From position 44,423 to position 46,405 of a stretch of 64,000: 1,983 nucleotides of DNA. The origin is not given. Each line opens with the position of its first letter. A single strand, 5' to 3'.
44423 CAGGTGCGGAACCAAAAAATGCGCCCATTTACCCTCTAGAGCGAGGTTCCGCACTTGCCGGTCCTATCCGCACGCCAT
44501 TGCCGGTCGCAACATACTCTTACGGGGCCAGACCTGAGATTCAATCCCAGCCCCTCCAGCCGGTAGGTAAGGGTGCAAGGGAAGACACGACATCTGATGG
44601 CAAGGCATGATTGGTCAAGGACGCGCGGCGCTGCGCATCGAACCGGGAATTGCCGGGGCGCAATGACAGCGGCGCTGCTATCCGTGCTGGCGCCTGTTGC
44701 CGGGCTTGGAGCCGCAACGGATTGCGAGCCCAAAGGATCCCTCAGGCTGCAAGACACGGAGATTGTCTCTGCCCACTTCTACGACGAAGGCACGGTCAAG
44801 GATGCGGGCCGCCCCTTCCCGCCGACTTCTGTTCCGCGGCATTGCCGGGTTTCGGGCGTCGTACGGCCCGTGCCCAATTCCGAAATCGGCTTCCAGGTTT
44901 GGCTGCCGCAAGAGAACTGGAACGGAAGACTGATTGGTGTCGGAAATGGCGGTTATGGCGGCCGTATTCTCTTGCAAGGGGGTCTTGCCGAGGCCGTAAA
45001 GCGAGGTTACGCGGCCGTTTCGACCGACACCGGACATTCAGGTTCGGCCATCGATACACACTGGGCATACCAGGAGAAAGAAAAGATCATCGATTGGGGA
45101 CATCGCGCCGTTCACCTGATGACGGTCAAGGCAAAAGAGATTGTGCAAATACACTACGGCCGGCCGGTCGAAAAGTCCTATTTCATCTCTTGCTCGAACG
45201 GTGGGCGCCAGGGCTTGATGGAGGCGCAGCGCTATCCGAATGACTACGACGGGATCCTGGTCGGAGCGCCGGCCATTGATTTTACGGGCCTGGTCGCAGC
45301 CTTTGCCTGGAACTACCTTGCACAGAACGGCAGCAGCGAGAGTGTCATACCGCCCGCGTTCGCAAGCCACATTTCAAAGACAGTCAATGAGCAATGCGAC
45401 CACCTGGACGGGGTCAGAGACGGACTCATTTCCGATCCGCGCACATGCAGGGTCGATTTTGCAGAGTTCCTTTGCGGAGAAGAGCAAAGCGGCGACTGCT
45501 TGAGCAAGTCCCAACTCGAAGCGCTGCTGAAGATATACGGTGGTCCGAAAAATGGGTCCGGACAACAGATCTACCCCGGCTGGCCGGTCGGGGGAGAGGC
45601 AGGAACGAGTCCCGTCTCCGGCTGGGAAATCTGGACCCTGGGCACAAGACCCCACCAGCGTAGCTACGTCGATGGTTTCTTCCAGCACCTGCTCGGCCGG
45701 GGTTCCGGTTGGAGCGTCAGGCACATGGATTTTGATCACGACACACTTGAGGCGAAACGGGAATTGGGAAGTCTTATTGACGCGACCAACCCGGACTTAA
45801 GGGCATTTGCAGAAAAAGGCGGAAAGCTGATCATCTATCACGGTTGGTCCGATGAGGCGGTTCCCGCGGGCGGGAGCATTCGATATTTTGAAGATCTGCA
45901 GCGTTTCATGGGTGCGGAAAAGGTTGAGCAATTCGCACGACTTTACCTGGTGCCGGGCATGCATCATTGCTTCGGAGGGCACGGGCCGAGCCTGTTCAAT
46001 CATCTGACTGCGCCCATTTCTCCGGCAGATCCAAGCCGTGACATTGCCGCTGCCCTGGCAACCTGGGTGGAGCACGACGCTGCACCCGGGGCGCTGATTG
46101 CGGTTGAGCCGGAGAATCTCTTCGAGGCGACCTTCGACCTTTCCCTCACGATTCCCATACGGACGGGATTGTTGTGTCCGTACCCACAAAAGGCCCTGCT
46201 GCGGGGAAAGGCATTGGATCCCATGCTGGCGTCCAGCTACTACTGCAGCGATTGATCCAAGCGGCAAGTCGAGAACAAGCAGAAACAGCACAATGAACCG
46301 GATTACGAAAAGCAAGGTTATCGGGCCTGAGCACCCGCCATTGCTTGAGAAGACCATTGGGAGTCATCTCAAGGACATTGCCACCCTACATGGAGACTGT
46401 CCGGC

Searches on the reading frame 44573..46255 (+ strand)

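Call 74: search_protein_families(library=pfam, proteins=[window:44573-46255:+], max_evalue=0.00001)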
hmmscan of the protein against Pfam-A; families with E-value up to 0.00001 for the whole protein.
window:44573-46255:+ (560 aa): 1 family
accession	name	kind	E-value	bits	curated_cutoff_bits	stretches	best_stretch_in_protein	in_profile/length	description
PF07519.17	Tannase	-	7.4e-116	388.3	29.8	1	91-558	1-489/490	Tannase and feruloyl esterase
